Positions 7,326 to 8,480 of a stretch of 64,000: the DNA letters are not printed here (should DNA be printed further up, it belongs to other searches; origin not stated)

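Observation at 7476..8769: Two uncharacterised envelope proteins fused to the 3' end of the tad operon, between tadC and a priming sugar transferase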

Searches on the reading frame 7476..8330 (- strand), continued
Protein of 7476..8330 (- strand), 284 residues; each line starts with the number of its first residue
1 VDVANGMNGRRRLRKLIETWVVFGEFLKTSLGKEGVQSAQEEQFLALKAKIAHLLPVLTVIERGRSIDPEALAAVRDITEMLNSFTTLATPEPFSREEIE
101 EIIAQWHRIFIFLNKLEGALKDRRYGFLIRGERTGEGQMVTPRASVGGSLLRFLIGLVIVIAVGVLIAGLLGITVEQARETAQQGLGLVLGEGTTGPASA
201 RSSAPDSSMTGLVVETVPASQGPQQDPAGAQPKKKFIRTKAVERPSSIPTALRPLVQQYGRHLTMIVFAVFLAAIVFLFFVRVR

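Call 65: search_solved_structures(query=A6, max_evalue=10, show_alignments=0)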
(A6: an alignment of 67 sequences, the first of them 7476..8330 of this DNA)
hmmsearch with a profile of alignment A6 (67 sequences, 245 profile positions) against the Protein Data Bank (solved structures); distinct sequences matched with E-value up to 10: 7.
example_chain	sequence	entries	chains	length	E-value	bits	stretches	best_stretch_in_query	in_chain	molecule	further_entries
9hd7_H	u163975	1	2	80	0.38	13.4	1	192-241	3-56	Photosystem II reaction center protein H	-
7xxf_B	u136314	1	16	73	0.61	12.8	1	149-204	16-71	Light-harvesting protein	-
7bgf_A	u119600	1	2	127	0.85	12.3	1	46-106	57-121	DNA endonuclease RBBP8,CtIP/RBBP8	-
7pg8_C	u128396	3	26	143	3.7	10.2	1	155-238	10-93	Ion transport protein,Voltage-gated sodium channel | Ion transport protein,Voltage-gated sodium channel subunit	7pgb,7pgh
4ltr_A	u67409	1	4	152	4.1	10.1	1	155-238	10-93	Ion transport protein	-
5hkd_A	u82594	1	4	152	4.6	9.9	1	155-238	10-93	Ion transport protein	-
5mqf_R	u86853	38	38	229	6.8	9.3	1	60-126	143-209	Spliceosome-associated protein CWC15 homolog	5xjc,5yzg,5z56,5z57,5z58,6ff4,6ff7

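Call 67: search_protein_families(library=ncbifam, proteins=[L017:8909-9970:+, L016:8887-9963:+, L011:3897-4967:+, L015:8696-9763:+], max_evalue=1e-10)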
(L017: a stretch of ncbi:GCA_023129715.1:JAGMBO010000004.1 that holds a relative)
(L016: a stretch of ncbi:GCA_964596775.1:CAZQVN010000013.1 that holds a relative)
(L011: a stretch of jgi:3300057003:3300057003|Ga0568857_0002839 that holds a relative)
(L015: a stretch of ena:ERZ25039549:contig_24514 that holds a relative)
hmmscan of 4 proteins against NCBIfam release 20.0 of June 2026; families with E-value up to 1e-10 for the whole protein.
L017:8909-9970:+ (353 aa): 9 families
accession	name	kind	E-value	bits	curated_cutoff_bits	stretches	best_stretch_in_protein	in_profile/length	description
TIGR01420.1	pilT_fam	subfamily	2.6e-116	388.6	319.1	1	3-336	2-331/343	PilT/PilU family type 4a pilus ATPase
TIGR02525.1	plasmid_TraJ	equivalog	7.7e-49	166.6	368.3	1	85-340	110-364/372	plasmid transfer ATPase TraJ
TIGR02533.1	type_II_gspE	equivalog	1.1e-37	129.9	630.25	1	69-279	183-385/486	type II secretion system ATPase GspE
TIGR02538.1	type_IV_pilB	equivalog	1.3e-35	123.1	675.65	1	115-247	306-432/564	type IV-A pilus assembly ATPase PilB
NF007755.0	PRK10436.1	equivalog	2.6e-35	122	617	1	5-294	91-376/465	type II secretion system protein GspE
TIGR02524.1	dot_icm_DotB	equivalog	3.3e-35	121.9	463.3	1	3-310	6-321/358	Dot/Icm type IV secretion system ATPase DotB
NF041000.1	ATPase_ComGA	equivalog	3.9e-32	111.3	300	1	66-273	67-265/267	competence type IV pilus ATPase ComGA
NF053534.1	T4PilAsmATPsTfpB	equivalog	9.6e-30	103.5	850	1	106-247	314-452/584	type IV pilus assembly ATPase TfpB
NF058587.1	archaellum_moto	equivalog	9.7e-13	47.7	550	1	100-245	247-394/527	archaellum flagellar ATPase motor FlaI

L016:8887-9963:+ (358 aa): 9 families
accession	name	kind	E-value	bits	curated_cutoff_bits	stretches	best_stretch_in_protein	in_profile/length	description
TIGR01420.1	pilT_fam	subfamily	8e-118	393.6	319.1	1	5-346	2-339/343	PilT/PilU family type 4a pilus ATPase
TIGR02525.1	plasmid_TraJ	equivalog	6.6e-47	160.2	368.3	1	13-345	20-367/372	plasmid transfer ATPase TraJ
TIGR02524.1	dot_icm_DotB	equivalog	1.9e-42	145.7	463.3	1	7-338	8-347/358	Dot/Icm type IV secretion system ATPase DotB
TIGR02533.1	type_II_gspE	equivalog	4.5e-37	127.8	630.25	1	96-278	207-382/486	type II secretion system ATPase GspE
TIGR02538.1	type_IV_pilB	equivalog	1.5e-36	126.1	675.65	1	117-278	306-455/564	type IV-A pilus assembly ATPase PilB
NF007755.0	PRK10436.1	equivalog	1.8e-33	115.9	617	1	5-296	89-376/465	type II secretion system protein GspE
NF041000.1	ATPase_ComGA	equivalog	2.6e-32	111.9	300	1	7-276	2-266/267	competence type IV pilus ATPase ComGA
NF053534.1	T4PilAsmATPsTfpB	equivalog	2.7e-29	102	850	1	121-249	330-452/584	type IV pilus assembly ATPase TfpB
NF058587.1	archaellum_moto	equivalog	5.1e-12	45.3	550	1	130-247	278-394/527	archaellum flagellar ATPase motor FlaI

L011:3897-4967:+ (356 aa): 9 families
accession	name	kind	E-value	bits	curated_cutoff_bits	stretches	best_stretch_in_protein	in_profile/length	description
TIGR01420.1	pilT_fam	subfamily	1.7e-118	395.8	319.1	1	3-341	2-336/343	PilT/PilU family type 4a pilus ATPase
TIGR02525.1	plasmid_TraJ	equivalog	4.1e-46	157.6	368.3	1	72-340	92-364/372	plasmid transfer ATPase TraJ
TIGR02524.1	dot_icm_DotB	equivalog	1.6e-37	129.6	463.3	1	5-311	8-322/358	Dot/Icm type IV secretion system ATPase DotB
TIGR02533.1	type_II_gspE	equivalog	6.1e-36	124.1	630.25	1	106-283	221-389/486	type II secretion system ATPase GspE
NF007755.0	PRK10436.1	equivalog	7.1e-36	123.8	617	1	5-294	91-376/465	type II secretion system protein GspE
TIGR02538.1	type_IV_pilB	equivalog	7e-34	117.4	675.65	1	115-276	306-455/564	type IV-A pilus assembly ATPase PilB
NF041000.1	ATPase_ComGA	equivalog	3.8e-33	114.6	300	1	5-273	2-265/267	competence type IV pilus ATPase ComGA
NF053534.1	T4PilAsmATPsTfpB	equivalog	8.8e-31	106.9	850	1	104-276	312-475/584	type IV pilus assembly ATPase TfpB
NF058587.1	archaellum_moto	equivalog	5.2e-13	48.6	550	1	126-244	276-393/527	archaellum flagellar ATPase motor FlaI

L015:8696-9763:+ (355 aa): 9 families
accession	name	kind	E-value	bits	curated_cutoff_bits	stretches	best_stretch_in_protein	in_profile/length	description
TIGR01420.1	pilT_fam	subfamily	3.9e-118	394.6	319.1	1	3-339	2-334/343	PilT/PilU family type 4a pilus ATPase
TIGR02525.1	plasmid_TraJ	equivalog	3.4e-45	154.6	368.3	1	86-343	111-367/372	plasmid transfer ATPase TraJ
TIGR02524.1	dot_icm_DotB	equivalog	1.9e-37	129.3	463.3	1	6-334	9-345/358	Dot/Icm type IV secretion system ATPase DotB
TIGR02533.1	type_II_gspE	equivalog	3.3e-36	125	630.25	1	83-275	196-381/486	type II secretion system ATPase GspE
NF007755.0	PRK10436.1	equivalog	3.2e-34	118.4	617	1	5-286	91-368/465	type II secretion system protein GspE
TIGR02538.1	type_IV_pilB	equivalog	4.3e-34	118.1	675.65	1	115-275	306-454/564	type IV-A pilus assembly ATPase PilB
NF041000.1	ATPase_ComGA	equivalog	6.4e-34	117.2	300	1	5-273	2-265/267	competence type IV pilus ATPase ComGA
NF053534.1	T4PilAsmATPsTfpB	equivalog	9.3e-31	106.9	850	1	106-247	314-452/584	type IV pilus assembly ATPase TfpB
NF058587.1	archaellum_moto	equivalog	7.4e-13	48.1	550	1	128-245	278-394/527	archaellum flagellar ATPase motor FlaI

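Call 68: find_encoding_contigs(protein=P0147, flank=10000, max_places=1)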
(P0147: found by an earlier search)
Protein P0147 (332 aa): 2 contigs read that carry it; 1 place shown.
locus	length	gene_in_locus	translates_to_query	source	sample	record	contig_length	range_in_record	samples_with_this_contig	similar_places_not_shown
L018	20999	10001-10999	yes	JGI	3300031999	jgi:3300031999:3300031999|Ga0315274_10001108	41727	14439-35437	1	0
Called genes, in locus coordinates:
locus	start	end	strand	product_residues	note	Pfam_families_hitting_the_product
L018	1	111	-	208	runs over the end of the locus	PF00857:Isochorismatase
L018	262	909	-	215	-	PF02525:Flavodoxin_2, PF03358:FMN_red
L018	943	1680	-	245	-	PF02596:DUF169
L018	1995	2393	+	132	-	PF12840:HTH_20 (weak), PF01022:HTH_5, PF08279:HTH_11, PF13412:HTH_24 (weak)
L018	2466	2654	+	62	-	-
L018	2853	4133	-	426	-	PF07221:GlcNAc_2-epim (faint), PF07944:Beta-AFase-like_GH127_cat (faint), PF25840:Ulvan_lyase_N (faint), PF06662:C5-epim_C (faint), PF07470:Glyco_hydro_88 (faint), PF05147:LANC_like (faint)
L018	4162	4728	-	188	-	PF04191:PEMT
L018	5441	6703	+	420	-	PF00171:Aldedh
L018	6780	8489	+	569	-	PF05157:MshEN, PF00437:T2SSE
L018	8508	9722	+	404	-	PF28597:T2SSF_N, PF00482:T2SSF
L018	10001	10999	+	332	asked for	-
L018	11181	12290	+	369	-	PF14520:HHH_5 (faint), PF02481:DNA_processg_A, PF17782:WHD_DprA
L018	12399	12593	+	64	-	-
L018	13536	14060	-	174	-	PF01844:HNH (faint)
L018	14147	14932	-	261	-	-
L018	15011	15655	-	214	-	-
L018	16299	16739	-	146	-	-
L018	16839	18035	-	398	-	-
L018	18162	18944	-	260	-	PF12801:Fer4_5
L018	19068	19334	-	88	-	-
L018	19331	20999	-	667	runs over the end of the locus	PF00009:GTP_EFTU, PF25461:Beta-barrel_SelB, PF09107:WHD_3rd_SelB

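Call 69: find_encoding_contigs(protein=P0139, flank=10000, max_places=1)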
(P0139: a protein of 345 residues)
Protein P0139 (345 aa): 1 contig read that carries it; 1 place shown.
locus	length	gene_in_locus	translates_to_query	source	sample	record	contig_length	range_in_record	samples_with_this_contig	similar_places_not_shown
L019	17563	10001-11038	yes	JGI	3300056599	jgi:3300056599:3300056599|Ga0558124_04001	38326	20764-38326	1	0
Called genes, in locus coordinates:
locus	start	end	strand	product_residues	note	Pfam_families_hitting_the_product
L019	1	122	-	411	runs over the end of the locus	PF00805:Pentapeptide, PF13576:Pentapeptide_3 (faint), PF00805:Pentapeptide, PF13599:Pentapeptide_4, PF00805:Pentapeptide, PF13599:Pentapeptide_4, PF00805:Pentapeptide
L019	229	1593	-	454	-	PF13598:DUF4139 (weak)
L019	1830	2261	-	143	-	-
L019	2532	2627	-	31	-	-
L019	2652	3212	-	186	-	-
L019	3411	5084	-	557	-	PF04383:KilA-N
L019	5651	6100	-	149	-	PF03780:Asp23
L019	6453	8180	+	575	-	PF05157:MshEN, PF00437:T2SSE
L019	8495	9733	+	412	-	PF28597:T2SSF_N, PF00482:T2SSF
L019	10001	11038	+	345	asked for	-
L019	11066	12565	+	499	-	PF02481:DNA_processg_A, PF17782:WHD_DprA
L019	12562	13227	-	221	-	-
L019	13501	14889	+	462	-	PF04972:BON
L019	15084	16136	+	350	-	-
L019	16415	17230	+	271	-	PF06884:DUF1264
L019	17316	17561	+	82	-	?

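Call 80: search_protein_families(library=pfam, alignment_id=A6, max_evalue=1)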
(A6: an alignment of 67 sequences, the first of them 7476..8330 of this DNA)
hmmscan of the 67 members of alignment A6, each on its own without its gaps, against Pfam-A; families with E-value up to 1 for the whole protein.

A. member 1, window:7476-8330:- (284 aa): 1 family
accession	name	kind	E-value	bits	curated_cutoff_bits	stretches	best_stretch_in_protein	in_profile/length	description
PF00122.25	E1-E2_ATPase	-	0.56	10.2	28.1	1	240-281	99-140/181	E1-E2 ATPase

B. families by the number of members that match (of 67 scanned): 32 families (the first 25 are shown)
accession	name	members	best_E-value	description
PF09351.15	DUF1993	3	0.098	Domain of unknown function (DUF1993)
PF00122.25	E1-E2_ATPase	2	0.039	E1-E2 ATPase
PF00378.25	ECH_1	1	0.0061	Enoyl-CoA hydratase/isomerase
PF23280.1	TPR_26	1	0.0074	Fungal tetratrico peptide repeats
PF20031.4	DUF6437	1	0.012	Family of unknown function (DUF6437)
PF24296.1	SrfA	1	0.021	SrfA protein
PF03988.17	DUF347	1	0.027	Repeat of Unknown Function (DUF347)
PF21827.1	New_glue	1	0.029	New glue protein family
PF21863.2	HTH_67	1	0.031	Helix-turn-helix family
PF11356.14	T2SSC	1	0.031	Type II secretion system protein C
PF23217.2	DUF7066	1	0.05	Domain of unknown function (DUF7066)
PF15131.11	DUF4567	1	0.053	Domain of unknown function (DUF4567)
PF23082.1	Myb_DNA-binding_2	1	0.062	Myb-like DNA-binding domain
PF13301.11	DUF4079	1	0.063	Protein of unknown function (DUF4079)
PF20977.2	GatF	1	0.064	Glutamyl-tRNA(Gln) amidotransferase subunit F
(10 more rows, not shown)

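Call 89: fold_search(model_id=the predicted structure, library=pdb)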
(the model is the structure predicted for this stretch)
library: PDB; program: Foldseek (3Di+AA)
matches with E <= 10: 384; with E <= 0.001: 0
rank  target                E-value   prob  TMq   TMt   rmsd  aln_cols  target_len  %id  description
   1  7bml_D                1.6e-01  0.82  0.25  0.37   7.0       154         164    9  Crystal structure of outer surface protein C (OspC) from Borrelia burgdorferi (released 2021-02-10)
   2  3lg7_A                1.6e-01  0.80  0.18  0.38  17.6       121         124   15  Crystal structure of HIV epitope-scaffold 4E10_S0_1EZ3A_002_C (released 2010-09-22)
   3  7bml_A                1.7e-01  0.84  0.25  0.39   6.9       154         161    9  Crystal structure of outer surface protein C (OspC) from Borrelia burgdorferi (released 2021-02-10)
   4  3t6g_B                1.8e-01  0.75  0.20  0.39   7.7       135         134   16  Structure of the complex between NSP3 (SHEP1) and p130Cas (released 2011-11-23)
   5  1szi                  2.1e-01  0.93  0.30  0.41   5.1       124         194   12  Crystal Structure of the C-terminus of TIP47 (released 2004-07-27)
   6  8snb_6Q               2.2e-01  0.21  0.16  0.21  43.2       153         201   12  atomic model of sea urchin sperm doublet microtubule (48-nm periodicity) (released 2023-06-28)
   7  5j0l_D                2.5e-01  0.23  0.15  0.28  17.3       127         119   15  De novo design of protein homo-oligomers with modular hydrogen bond network-mediated specificity (released 2016-07-06)
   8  5w93_A                2.7e-01  0.57  0.19  0.38   8.0       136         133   14  p130Cas complex with paxillin LD1 (released 2017-09-06)
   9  1orj_D                3.2e-01  0.85  0.26  0.50   5.0       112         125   12  FLAGELLAR EXPORT CHAPERONE (released 2003-09-16)
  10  9clb_F                3.3e-01  0.28  0.13  0.29  18.4       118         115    8  Crystal structure of Bak bound to the inhibitory aBAK (released 2025-07-16)
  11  3s90_B                3.7e-01  0.66  0.24  0.27   6.2       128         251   12  Human vinculin head domain Vh1 (residues 1-252) in complex with murine talin (VBS33; residues 1512-1546) (released 2011-06-22)
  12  8eja_B                3.7e-01  0.28  0.13  0.30  17.8       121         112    8  Computational design of potent and selective inhibitors of Bak and Bax (released 2024-03-20)
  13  4k0d_B                4.2e-01  0.95  0.31  0.56   3.8       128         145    7  Periplasmic sensor domain of sensor histidine kinase, Adeh_2942 (released 2013-06-12)
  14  6r6m_A                4.2e-01  0.84  0.25  0.55   5.5       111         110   12  Kusta0087/Kusta0088 Complex purified from Kuenenia stuttgartiensis (released 2019-10-02)
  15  3tj6_A                4.2e-01  0.63  0.25  0.28   6.0       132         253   12  human vinculin head domain (Vh1, residues 1-258) in complex with the vinculin binding site of the surface cell antigen (released 2011-09-07)
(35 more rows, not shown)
